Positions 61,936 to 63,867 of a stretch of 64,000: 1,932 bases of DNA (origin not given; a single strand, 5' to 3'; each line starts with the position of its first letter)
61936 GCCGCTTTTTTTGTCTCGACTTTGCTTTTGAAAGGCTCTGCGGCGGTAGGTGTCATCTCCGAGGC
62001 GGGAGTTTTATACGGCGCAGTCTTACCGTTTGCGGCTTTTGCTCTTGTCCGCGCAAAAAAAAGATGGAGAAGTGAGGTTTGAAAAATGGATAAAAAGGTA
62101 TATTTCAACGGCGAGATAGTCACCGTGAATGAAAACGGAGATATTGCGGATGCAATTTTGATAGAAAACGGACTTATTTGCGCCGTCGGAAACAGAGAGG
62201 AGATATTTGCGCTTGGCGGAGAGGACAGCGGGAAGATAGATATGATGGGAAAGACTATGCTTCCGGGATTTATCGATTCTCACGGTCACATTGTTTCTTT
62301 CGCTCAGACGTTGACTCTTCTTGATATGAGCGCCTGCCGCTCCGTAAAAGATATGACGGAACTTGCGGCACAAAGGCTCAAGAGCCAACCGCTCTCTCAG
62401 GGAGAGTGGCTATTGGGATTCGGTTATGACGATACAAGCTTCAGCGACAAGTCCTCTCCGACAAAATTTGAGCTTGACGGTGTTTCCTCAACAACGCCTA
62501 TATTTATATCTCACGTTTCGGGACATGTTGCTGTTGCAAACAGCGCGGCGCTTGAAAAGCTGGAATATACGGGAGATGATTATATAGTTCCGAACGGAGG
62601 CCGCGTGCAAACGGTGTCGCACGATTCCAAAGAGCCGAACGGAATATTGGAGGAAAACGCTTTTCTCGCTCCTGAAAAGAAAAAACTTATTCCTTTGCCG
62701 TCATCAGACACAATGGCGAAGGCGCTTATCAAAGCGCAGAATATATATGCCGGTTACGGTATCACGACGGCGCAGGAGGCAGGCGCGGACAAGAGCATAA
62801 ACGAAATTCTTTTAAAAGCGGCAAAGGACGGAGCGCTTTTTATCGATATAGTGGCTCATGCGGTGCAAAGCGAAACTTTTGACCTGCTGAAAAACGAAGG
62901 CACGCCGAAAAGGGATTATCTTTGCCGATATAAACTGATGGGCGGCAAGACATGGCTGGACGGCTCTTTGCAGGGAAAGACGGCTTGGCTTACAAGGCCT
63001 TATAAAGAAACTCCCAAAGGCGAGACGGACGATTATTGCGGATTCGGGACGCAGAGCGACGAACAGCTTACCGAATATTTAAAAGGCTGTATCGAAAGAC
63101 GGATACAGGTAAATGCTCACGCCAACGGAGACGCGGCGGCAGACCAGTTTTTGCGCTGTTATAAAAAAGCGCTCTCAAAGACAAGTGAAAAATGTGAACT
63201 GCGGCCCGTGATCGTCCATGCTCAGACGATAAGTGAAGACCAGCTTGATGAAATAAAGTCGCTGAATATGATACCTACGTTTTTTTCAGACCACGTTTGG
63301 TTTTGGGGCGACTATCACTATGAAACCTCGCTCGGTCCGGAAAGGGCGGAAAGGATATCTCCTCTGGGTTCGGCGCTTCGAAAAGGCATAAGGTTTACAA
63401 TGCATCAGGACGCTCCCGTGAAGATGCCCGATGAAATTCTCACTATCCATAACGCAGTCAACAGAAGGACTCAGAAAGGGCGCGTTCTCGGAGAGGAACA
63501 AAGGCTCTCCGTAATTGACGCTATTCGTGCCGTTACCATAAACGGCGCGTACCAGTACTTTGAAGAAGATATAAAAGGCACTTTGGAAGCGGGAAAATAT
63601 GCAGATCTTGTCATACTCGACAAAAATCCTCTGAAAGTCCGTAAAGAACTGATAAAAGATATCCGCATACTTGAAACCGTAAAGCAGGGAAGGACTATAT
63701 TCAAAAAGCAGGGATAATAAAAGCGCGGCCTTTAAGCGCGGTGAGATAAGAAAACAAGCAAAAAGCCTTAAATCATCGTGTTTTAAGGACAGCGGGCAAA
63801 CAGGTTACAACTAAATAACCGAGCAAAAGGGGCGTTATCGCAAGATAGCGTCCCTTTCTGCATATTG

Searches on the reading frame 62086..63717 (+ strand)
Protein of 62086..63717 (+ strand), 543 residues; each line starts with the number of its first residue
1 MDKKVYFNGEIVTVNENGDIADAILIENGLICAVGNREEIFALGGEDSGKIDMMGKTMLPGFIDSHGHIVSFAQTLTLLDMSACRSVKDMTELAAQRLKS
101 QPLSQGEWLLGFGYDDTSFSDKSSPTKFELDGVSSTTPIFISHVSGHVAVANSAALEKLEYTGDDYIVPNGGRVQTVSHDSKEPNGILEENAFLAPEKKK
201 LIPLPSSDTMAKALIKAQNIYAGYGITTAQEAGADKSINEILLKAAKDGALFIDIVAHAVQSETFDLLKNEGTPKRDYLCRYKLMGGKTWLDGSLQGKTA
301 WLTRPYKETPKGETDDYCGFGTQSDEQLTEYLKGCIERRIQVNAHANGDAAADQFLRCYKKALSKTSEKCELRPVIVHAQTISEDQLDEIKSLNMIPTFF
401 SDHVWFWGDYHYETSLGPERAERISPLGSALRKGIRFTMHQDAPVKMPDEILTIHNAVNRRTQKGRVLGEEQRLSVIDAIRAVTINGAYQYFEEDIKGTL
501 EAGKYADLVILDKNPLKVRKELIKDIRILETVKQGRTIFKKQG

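Call 56: search_protein_families(library=ncbifam, proteins=[window:62086-63717:+], max_evalue=1e-10)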
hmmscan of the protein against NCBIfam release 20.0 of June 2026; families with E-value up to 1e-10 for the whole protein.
window:62086-63717:+ (543 aa): 4 families
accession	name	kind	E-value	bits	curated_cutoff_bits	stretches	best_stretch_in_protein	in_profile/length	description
NF006056.0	PRK08204.1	subfamily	7.1e-15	54.7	391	0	2-69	3-67/449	hypothetical protein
TIGR01224.1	hutI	equivalog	9.7e-14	51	298.15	0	22-70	4-50/377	imidazolonepropionase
NF051886.1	XaaProDiPepCaul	equivalog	1.1e-13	51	500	0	22-81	19-76/398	Xaa-Pro dipeptidase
TIGR01178.1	ade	equivalog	2.9e-12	45.9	472.5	0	5-71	3-61/552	adenine deaminase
